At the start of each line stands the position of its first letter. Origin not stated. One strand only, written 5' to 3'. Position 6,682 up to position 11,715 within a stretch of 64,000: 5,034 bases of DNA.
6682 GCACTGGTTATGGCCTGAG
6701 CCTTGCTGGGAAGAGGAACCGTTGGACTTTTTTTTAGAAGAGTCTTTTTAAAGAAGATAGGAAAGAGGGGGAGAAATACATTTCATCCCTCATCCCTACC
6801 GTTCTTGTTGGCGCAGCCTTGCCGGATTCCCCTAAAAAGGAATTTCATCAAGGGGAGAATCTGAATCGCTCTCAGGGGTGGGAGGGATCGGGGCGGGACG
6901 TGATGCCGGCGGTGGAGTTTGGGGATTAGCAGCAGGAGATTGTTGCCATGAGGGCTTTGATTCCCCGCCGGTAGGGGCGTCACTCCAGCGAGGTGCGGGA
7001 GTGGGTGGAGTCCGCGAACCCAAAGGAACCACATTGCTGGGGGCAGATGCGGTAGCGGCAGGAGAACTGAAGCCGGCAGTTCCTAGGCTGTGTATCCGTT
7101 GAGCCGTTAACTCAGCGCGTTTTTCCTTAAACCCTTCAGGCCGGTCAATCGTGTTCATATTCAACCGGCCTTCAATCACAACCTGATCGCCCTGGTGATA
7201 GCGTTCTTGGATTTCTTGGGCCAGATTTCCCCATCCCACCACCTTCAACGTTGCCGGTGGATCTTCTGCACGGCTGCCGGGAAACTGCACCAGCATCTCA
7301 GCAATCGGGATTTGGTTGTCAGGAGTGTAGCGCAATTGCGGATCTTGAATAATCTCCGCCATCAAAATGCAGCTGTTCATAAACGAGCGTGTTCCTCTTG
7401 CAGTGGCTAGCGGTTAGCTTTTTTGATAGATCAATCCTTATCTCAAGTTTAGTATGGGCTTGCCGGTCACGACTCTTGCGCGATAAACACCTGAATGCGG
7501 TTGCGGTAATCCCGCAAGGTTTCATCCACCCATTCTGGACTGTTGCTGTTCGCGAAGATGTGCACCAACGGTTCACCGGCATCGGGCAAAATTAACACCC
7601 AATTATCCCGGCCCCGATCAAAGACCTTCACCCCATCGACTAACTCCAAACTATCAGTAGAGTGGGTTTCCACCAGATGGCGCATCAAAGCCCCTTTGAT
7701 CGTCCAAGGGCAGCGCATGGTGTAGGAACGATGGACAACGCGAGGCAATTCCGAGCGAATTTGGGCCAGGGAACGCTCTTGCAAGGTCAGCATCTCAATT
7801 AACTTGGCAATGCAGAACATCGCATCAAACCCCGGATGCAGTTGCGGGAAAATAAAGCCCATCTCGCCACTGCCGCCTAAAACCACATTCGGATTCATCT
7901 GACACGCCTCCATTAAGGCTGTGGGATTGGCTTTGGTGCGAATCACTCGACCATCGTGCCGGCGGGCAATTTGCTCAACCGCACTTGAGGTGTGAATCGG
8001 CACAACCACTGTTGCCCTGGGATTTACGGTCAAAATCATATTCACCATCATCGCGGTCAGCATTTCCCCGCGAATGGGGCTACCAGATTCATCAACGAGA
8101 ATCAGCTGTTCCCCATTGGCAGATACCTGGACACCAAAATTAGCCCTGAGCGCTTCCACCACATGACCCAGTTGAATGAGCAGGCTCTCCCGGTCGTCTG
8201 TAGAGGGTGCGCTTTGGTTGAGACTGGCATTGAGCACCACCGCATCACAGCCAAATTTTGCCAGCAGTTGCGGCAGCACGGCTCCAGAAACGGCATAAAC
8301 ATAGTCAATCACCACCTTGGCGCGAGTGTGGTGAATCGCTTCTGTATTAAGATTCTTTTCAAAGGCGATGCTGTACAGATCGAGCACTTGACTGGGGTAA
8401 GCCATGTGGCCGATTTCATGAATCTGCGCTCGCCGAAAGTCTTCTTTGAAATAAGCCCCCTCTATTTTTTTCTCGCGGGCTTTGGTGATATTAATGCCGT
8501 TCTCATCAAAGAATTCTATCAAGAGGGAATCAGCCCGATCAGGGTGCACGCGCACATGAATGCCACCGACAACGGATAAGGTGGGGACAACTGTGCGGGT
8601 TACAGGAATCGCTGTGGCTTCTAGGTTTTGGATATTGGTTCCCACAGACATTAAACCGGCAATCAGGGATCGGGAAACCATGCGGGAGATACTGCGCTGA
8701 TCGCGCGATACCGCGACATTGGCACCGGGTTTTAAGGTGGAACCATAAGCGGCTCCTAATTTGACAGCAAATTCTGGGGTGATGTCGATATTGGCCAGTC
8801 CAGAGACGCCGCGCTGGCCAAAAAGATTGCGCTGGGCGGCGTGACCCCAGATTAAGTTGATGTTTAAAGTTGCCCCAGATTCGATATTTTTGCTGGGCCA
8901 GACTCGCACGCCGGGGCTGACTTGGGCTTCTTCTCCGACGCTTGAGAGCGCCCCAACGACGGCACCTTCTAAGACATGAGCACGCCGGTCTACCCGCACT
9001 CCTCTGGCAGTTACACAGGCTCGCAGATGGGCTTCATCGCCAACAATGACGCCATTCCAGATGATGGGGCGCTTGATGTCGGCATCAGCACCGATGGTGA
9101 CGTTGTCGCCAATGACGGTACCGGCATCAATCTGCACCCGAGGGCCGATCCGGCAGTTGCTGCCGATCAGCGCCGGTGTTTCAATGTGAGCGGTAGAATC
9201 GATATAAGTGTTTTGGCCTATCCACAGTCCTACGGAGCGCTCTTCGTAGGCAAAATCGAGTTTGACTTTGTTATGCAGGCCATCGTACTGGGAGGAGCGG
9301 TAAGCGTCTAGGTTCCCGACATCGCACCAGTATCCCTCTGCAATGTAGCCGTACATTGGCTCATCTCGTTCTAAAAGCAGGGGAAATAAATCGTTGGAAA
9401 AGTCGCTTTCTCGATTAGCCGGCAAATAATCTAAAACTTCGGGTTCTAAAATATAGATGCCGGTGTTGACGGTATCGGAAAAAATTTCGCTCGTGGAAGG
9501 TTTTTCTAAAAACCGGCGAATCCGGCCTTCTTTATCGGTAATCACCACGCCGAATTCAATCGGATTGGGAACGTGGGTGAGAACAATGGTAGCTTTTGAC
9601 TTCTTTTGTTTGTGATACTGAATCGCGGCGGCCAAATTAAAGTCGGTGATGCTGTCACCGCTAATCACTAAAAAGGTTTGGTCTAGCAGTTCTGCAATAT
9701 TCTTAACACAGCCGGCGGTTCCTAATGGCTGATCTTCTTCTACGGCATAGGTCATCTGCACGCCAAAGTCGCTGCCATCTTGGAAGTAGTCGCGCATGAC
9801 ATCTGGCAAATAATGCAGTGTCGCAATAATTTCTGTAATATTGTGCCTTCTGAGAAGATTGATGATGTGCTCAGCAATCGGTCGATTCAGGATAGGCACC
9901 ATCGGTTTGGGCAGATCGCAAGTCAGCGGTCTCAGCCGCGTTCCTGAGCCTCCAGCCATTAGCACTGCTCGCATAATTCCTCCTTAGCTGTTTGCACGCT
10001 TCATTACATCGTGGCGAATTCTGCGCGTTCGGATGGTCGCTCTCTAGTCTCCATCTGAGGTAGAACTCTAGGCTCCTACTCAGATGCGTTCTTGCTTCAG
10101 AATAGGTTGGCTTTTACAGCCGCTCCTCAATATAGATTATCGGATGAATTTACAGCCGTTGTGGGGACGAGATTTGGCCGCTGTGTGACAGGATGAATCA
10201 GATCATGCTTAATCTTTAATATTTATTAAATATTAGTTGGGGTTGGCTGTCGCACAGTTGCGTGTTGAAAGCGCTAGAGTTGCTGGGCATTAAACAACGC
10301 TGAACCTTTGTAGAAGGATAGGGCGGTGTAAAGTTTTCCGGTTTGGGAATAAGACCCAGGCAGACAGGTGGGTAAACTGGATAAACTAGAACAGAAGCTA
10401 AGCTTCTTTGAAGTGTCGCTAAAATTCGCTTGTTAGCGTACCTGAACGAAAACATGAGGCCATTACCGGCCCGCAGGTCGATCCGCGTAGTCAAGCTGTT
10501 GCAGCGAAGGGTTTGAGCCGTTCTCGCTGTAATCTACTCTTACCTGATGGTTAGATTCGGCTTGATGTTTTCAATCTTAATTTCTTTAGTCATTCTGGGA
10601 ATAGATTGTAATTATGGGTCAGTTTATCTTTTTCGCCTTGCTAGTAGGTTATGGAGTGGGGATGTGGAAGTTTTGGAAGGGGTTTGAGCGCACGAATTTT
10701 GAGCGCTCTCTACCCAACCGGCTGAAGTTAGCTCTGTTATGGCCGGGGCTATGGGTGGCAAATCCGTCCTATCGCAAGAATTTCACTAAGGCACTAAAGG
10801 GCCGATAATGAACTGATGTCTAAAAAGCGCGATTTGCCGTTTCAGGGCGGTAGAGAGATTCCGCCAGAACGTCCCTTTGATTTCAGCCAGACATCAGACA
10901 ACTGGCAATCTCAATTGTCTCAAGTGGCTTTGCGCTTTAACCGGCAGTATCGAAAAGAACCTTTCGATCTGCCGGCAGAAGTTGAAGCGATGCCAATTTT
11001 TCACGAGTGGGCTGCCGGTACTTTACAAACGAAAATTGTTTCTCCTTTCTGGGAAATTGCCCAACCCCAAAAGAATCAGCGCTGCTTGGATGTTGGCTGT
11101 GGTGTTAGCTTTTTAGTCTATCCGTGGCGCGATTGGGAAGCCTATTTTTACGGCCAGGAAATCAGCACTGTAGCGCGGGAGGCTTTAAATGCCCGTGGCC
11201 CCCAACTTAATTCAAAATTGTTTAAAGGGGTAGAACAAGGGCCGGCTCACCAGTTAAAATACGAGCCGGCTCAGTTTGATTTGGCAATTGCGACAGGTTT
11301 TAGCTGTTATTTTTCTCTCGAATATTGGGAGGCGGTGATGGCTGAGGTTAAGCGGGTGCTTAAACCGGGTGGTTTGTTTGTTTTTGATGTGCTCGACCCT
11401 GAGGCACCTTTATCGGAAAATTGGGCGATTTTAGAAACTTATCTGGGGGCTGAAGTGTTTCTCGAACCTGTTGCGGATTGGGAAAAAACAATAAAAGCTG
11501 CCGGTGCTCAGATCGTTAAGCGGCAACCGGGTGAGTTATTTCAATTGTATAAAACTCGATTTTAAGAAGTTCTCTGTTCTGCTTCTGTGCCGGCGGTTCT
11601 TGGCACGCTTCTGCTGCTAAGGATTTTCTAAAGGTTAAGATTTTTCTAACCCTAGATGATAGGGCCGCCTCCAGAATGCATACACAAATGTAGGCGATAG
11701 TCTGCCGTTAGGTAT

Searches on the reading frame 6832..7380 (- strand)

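Call 54: search_protein_families(library=pfam, proteins=[window:6832-7380:-], max_evalue=0.001)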
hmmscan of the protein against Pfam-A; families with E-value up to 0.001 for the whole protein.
window:6832-7380:- (182 aa): 1 family
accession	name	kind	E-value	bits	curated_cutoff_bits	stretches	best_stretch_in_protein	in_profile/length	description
PF00436.31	SSB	-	5.9e-18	65.3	26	1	1-97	1-102/104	Single-strand binding protein family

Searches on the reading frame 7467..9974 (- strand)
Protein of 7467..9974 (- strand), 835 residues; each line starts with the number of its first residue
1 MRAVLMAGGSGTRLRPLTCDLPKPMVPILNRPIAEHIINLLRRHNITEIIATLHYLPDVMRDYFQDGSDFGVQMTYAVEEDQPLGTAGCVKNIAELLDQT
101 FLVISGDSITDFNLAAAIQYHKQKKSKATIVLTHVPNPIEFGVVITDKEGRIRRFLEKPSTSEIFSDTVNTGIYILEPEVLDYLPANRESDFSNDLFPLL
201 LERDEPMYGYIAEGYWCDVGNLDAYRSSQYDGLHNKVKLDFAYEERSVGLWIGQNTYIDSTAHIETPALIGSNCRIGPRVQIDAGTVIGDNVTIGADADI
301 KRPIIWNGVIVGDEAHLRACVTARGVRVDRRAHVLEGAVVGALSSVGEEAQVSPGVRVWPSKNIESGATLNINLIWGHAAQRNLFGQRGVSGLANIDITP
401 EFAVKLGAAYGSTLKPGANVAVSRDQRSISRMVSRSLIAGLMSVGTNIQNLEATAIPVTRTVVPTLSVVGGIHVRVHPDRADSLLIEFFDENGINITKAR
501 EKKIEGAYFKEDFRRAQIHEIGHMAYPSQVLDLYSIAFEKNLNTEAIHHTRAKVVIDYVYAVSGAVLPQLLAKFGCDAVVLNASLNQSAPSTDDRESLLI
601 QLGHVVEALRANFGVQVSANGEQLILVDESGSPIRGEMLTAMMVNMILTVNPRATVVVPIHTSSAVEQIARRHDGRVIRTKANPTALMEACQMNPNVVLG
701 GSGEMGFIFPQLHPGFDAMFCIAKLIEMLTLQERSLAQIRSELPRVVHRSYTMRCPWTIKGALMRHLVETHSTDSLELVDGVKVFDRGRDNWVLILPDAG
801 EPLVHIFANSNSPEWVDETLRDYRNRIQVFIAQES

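Call 54: search_protein_families(library=pfam, proteins=[window:7467-9974:-], max_evalue=0.001)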
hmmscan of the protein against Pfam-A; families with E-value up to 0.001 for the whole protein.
window:7467-9974:- (835 aa): 9 families
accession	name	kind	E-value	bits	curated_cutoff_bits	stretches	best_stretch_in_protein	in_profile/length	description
PF00483.29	NTP_transferase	-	9.7e-61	205.9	21.2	1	3-229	2-239/245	Nucleotidyl transferase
PF02878.22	PGM_PMM_I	-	3.1e-26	92.2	22.5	1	383-514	2-137/138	Phosphoglucomutase/phosphomannomutase, alpha/beta/alpha domain I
PF25084.1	LbH_EIF2B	-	1.6e-17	63.8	54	1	253-352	7-105/105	EIF2B subunit epsilon LbH domain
PF00132.30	Hexapep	-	6.9e-14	51.3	27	2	251-282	3-34/36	Bacterial transferase hexapeptide (six repeats)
PF02879.22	PGM_PMM_II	-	7.2e-11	43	29.3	1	534-631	3-103/103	Phosphoglucomutase/phosphomannomutase, alpha/beta/alpha domain II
PF02880.22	PGM_PMM_III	-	1.4e-07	32.1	20.7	1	636-744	2-112/115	Phosphoglucomutase/phosphomannomutase, alpha/beta/alpha domain III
PF12804.13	NTP_transf_3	-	3.7e-06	27.7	27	1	3-109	1-97/160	MobA-like NTP transferase domain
PF14602.12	Hexapep_2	-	3.7e-05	23.8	27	0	267-296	1-28/34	Hexapeptide repeat of succinyl-transferase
PF24894.1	Hexapep_GlmU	-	0.00018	22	23.3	0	286-334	35-83/104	GlmU-like, C-terminal hexapeptide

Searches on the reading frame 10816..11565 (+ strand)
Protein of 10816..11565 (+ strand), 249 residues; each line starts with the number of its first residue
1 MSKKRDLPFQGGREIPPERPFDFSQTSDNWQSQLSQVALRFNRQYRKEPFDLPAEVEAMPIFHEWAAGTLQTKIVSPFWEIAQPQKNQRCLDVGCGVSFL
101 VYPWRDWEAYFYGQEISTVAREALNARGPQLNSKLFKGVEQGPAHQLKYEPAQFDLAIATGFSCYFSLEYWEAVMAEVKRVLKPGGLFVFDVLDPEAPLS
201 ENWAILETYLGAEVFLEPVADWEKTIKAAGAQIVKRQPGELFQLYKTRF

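Call 3: search_protein_families(library=pfam, proteins=[window:10816-11565:+], max_evalue=0.01)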
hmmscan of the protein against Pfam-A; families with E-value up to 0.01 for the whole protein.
window:10816-11565:+ (249 aa): 6 families
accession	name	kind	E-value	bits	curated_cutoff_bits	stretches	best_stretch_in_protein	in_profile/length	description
PF08241.18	Methyltransf_11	-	1.2e-14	55.1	21.2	1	91-190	1-95/95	Methyltransferase domain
PF13649.12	Methyltransf_25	-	2.2e-10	41.5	27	1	91-186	2-97/97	Methyltransferase domain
PF08242.18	Methyltransf_12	-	1.2e-09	39.2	30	1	91-188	1-98/98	Methyltransferase domain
PF13847.12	Methyltransf_31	-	1.3e-08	35.1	27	1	85-213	2-130/145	Methyltransferase domain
PF13489.12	Methyltransf_23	-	5e-07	30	27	1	83-204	19-133/164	Methyltransferase domain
PF03141.22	Methyltransf_29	-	0.0007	18.7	23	1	82-191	113-218/506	Putative S-adenosyl-L-methionine-dependent methyltransferase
